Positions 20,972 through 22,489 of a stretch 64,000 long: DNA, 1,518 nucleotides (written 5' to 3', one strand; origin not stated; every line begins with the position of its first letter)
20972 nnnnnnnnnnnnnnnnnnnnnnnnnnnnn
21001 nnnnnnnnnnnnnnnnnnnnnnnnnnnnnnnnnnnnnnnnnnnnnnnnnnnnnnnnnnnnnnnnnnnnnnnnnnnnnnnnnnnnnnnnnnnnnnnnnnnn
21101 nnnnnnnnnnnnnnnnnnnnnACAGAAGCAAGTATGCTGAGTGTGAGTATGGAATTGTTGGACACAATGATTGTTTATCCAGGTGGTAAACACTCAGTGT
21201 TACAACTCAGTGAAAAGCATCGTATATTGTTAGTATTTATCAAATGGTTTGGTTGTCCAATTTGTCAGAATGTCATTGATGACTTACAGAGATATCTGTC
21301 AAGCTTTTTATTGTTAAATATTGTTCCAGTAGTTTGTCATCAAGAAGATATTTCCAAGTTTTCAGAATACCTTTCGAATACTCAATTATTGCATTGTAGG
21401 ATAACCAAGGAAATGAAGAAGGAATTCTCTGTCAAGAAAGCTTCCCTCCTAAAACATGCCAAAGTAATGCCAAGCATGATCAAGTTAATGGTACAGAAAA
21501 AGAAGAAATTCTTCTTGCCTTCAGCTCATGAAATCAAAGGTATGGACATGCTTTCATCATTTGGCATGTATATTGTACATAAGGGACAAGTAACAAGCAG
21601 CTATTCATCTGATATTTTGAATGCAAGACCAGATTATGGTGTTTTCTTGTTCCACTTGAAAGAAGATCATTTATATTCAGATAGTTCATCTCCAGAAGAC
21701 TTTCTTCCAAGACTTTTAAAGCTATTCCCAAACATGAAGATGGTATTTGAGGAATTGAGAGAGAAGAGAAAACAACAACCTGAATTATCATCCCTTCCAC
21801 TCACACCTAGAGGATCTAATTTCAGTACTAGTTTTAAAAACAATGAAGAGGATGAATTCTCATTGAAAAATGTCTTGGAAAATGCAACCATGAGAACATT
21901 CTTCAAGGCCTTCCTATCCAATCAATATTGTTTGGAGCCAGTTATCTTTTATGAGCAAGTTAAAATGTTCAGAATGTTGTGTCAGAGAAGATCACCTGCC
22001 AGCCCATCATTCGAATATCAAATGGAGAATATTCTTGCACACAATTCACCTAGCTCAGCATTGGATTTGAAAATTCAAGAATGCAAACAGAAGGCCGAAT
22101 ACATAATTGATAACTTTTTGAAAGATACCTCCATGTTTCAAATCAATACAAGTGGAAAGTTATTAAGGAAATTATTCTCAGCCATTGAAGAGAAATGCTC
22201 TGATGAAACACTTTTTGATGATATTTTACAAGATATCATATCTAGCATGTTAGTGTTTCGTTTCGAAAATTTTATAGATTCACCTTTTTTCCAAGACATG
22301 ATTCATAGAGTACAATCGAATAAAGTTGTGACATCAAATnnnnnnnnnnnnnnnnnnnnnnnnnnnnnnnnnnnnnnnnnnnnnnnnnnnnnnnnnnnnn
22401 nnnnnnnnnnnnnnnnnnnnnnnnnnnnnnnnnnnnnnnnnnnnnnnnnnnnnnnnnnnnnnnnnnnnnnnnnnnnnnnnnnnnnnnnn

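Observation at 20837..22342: Unusual domain combination: thioredoxin-like PRXL2/AhpC-TSA-type CxxC module + RGS domain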

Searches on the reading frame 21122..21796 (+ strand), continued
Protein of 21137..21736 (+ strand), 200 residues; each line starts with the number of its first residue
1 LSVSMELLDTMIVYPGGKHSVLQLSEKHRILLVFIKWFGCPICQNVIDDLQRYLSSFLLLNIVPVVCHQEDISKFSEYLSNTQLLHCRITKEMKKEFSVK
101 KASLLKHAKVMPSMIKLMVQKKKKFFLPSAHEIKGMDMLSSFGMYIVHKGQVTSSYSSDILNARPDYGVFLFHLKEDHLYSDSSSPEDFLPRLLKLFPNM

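Call 53: search_solved_structures(query=A4, max_evalue=1, show_alignments=3)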
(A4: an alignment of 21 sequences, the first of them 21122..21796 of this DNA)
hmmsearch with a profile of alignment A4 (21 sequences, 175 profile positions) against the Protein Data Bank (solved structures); distinct sequences matched with E-value up to 1: 24.
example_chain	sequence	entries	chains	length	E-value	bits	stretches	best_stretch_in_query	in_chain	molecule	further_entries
9us9_A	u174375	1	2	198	3.9e-10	43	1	9-173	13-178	Prostamide/prostaglandin F synthase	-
3c71_A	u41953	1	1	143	1.1e-05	28.5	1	33-115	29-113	Thiol-disulfide oxidoreductase resA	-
9usa_A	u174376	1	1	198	3e-05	27.1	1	9-173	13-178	Prostamide/prostaglandin F synthase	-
3c73_A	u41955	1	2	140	6.5e-05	26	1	33-115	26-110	Thiol-disulfide oxidoreductase resA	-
1st9_A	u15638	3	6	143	0.00044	23.3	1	33-115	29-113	Thiol-disulfide oxidoreductase resA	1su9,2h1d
2h1b_A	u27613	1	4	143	0.00048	23.2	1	33-115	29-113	Thiol-disulfide oxidoreductase resA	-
2f9s_A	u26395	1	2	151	0.0005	23.1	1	33-115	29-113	Thiol-disulfide oxidoreductase resA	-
2cx3_A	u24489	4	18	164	0.0075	19.3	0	28-111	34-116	bacterioferritin comigratory protein | Thiol peroxidase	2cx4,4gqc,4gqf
2h1a_A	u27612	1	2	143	0.0091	19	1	43-115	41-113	Thiol-disulfide oxidoreductase resA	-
1a8l_A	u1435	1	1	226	0.014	18.4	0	31-59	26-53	PROTEIN DISULFIDE OXIDOREDUCTASE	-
1jfu_A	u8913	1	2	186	0.017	18.2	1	29-100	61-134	THIOL:DISULFIDE INTERCHANGE PROTEIN TLPA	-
1xcc_A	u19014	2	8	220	0.025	17.6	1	42-119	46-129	1-Cys peroxiredoxin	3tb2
2h19_A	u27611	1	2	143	0.041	16.9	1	33-115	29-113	Thiol-disulfide oxidoreductase resA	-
3erw_A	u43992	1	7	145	0.08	16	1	13-108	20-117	Sporulation thiol-disulfide oxidoreductase A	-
4euy_A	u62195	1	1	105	0.083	15.9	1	19-66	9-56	Uncharacterized protein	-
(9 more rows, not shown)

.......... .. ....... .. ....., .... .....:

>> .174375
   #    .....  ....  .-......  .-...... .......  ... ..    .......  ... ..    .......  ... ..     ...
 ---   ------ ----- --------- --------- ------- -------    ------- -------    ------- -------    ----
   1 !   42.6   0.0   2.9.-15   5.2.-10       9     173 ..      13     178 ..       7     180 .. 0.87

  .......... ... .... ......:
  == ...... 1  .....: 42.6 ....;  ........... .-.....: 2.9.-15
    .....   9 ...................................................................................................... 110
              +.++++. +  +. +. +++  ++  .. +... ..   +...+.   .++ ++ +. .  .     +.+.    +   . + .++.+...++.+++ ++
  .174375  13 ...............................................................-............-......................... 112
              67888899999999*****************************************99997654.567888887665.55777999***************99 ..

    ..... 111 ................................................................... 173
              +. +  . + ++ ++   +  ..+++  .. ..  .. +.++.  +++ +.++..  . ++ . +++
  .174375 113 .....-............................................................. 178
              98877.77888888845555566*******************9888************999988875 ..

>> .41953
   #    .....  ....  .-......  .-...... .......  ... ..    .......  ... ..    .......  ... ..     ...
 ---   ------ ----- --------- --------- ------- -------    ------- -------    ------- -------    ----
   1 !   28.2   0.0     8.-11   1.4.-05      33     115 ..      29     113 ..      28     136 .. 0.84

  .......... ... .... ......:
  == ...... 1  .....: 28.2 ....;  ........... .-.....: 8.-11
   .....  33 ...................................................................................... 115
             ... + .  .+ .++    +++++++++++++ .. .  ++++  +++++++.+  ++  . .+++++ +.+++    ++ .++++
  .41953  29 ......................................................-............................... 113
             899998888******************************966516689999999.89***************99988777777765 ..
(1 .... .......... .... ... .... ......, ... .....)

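Call 65: search_protein_families(library=ncbifam, proteins=[P0060, P0072, P0100, P0112, P0084, P0110, window:21122-21796:+, P0015], max_evalue=0.01)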
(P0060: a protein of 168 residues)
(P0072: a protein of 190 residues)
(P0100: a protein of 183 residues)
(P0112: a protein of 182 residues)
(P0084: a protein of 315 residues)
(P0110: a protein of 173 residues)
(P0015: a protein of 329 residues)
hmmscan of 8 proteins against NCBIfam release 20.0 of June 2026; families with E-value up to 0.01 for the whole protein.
P0060 (168 aa): 1 family
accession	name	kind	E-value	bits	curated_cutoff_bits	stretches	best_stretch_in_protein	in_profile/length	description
NF040769.1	SelL_rel_redox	subfamily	6.8e-39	133.3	120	1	12-167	14-170/173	SelL-related redox protein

P0072 (190 aa): 1 family
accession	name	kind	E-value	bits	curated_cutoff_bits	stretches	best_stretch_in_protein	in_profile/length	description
NF040769.1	SelL_rel_redox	subfamily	8.2e-39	133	120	1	17-180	3-167/173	SelL-related redox protein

P0100 (183 aa): 1 family
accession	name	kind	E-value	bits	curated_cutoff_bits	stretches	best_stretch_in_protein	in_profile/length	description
NF040769.1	SelL_rel_redox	subfamily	1.4e-38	132.3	120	1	13-170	11-170/173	SelL-related redox protein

P0112 (182 aa): 1 family
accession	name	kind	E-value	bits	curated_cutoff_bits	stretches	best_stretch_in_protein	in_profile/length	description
NF040769.1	SelL_rel_redox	subfamily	1.4e-40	138.8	120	1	20-178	12-172/173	SelL-related redox protein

P0084 (315 aa): 1 family
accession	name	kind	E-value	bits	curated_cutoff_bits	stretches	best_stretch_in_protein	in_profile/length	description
NF040769.1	SelL_rel_redox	subfamily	6.9e-37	126.8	120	1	155-310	12-169/173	SelL-related redox protein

P0110 (173 aa): 2 families
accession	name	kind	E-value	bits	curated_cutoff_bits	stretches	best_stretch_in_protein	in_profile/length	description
NF040769.1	SelL_rel_redox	subfamily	2.1e-34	118.6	120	1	14-168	13-167/173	SelL-related redox protein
NF002854.0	PRK03147.1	subfamily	0.0072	16.2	170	1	31-104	65-139/176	thiol-disulfide oxidoreductase ResA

window:21122-21796:+ (225 aa): 1 family
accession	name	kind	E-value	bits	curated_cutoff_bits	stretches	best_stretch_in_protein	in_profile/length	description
NF040769.1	SelL_rel_redox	subfamily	4.6e-11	42.7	120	1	21-172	13-166/173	SelL-related redox protein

P0015 (329 aa): 1 family
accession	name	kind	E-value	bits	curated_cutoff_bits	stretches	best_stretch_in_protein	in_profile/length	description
NF040769.1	SelL_rel_redox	subfamily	6.4e-06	25.9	120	1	17-172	16-171/173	SelL-related redox protein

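Call 70: find_homologous_proteins(query=A5, max_evalue=0.001)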
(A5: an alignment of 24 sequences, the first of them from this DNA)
Query A5 (24 sequences) (215 aa, profile of the alignment): 1 proteins with E <= 0.001 among 1971 candidates.
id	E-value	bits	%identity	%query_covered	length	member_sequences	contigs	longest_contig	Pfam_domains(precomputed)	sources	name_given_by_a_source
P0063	1.6e-51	193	22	73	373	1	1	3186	PF00615.25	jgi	jgi:hypothetical protein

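Call 71: list_cluster_members(proteins=[P0007, P0008, P0009, P0053, P0062, P0086, P0087, P0098, P0104, P0064])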
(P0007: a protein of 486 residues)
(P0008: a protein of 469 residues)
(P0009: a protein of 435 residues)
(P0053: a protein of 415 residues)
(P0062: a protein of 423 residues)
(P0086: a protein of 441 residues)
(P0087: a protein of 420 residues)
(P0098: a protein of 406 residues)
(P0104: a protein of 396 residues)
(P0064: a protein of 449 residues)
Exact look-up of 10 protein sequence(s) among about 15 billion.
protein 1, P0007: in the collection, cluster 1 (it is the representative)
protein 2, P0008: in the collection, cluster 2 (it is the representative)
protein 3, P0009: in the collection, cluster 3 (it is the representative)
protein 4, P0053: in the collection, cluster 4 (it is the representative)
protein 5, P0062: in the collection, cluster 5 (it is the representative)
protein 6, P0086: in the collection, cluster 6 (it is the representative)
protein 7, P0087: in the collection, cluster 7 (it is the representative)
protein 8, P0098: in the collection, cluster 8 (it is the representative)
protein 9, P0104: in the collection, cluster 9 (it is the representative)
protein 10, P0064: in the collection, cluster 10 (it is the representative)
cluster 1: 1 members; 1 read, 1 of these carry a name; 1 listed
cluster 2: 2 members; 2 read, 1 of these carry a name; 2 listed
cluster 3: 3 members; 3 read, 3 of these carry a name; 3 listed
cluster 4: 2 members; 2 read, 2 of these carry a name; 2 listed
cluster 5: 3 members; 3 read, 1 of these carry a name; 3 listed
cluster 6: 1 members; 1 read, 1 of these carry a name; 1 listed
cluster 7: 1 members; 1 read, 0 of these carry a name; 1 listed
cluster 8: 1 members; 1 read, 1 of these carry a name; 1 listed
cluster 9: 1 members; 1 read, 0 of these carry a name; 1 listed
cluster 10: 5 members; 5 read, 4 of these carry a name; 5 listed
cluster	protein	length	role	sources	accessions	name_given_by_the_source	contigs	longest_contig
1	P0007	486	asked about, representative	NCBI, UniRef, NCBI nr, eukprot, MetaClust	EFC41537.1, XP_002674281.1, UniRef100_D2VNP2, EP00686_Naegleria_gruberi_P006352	predicted protein [Naegleria gruberi] | Predicted protein n=1 Tax=Naegleria gruberi TaxID=5762 RepID=D2VNP2_NAEGR | uncharacterized protein NAEGRDRAFT_51045 [Naegleria gruberi]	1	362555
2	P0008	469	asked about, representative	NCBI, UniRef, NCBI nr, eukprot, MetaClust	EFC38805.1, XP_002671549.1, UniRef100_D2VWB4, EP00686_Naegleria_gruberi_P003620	RGS domain-containing protein [Naegleria gruberi] | RGS domain-containing protein n=1 Tax=Naegleria gruberi TaxID=5762 RepID=D2VWB4_NAEGR | XP_002671549.1 RGS domain-containing protein [Naegleria gruberi strain NEG-M]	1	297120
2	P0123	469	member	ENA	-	-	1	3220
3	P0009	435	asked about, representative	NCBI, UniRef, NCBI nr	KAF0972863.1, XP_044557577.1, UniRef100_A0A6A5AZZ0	hypothetical protein FDP41_009112 [Naegleria fowleri] | RGS domain-containing protein n=1 Tax=Naegleria fowleri TaxID=5763 RepID=A0A6A5AZZ0_NAEFO | uncharacterized protein FDP41_009112 [Naegleria fowleri]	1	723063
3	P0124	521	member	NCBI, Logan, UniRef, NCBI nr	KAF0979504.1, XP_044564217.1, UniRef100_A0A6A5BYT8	hypothetical protein FDP41_001482 [Naegleria fowleri] | RGS domain-containing protein n=1 Tax=Naegleria fowleri TaxID=5763 RepID=A0A6A5BYT8_NAEFO | uncharacterized protein FDP41_001482 [Naegleria fowleri]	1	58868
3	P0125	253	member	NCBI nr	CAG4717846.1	unnamed protein product [Naegleria fowleri]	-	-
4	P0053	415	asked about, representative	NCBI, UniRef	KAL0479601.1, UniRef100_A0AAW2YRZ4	hypothetical protein AKO1_007713 [Acrasis kona] | RGS domain-containing protein n=1 Tax=Acrasis kona TaxID=1008807 RepID=A0AAW2YRZ4_9EUKA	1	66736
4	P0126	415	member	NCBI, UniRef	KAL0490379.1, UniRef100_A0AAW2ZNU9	Rgs9 [Acrasis kona] | Rgs9 n=1 Tax=Acrasis kona TaxID=1008807 RepID=A0AAW2ZNU9_9EUKA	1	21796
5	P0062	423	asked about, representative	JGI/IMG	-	hypothetical protein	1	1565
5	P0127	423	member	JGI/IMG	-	-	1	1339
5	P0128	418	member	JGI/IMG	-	-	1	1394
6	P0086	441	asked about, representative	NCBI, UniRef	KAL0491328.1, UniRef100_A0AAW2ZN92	regulator of G-protein signaling [Acrasis kona] | Regulator of G-protein signaling n=1 Tax=Acrasis kona TaxID=1008807 RepID=A0AAW2ZN92_9EUKA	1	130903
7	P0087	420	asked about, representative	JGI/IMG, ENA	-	-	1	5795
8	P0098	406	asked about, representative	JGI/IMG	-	hypothetical protein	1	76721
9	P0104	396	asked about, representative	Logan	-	-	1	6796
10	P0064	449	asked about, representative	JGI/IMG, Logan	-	hypothetical protein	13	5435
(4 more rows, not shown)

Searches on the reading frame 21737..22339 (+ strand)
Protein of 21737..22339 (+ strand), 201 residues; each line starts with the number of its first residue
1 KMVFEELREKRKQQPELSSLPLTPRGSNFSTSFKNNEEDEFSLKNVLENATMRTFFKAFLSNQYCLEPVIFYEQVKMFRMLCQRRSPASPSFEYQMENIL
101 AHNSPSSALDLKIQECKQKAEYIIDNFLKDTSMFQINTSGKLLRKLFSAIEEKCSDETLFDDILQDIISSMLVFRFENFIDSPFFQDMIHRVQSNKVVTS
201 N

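Call 3: search_protein_families(library=pfam, proteins=[window:21737-22339:+], max_evalue=10)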
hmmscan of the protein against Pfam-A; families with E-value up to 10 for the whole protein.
window:21737-22339:+ (201 aa): 3 families
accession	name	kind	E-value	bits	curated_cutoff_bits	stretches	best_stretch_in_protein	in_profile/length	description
PF00615.24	RGS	-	1.6e-12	48.2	23.9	1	42-187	1-116/117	Regulator of G protein signaling domain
PF18114.7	Suv3_N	-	0.061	13.9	24.2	1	39-102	26-88/116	Suv3 helical N-terminal domain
PF24608.2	PDDEXK_15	-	0.15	12.4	27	1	105-135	50-77/164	Phage putative PDDEXK endonuclease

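Call 40: search_solved_structures(query=window:21857-22339:+, max_evalue=1, show_alignments=3)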
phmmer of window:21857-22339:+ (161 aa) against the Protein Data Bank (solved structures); distinct sequences matched with E-value up to 1: 0.
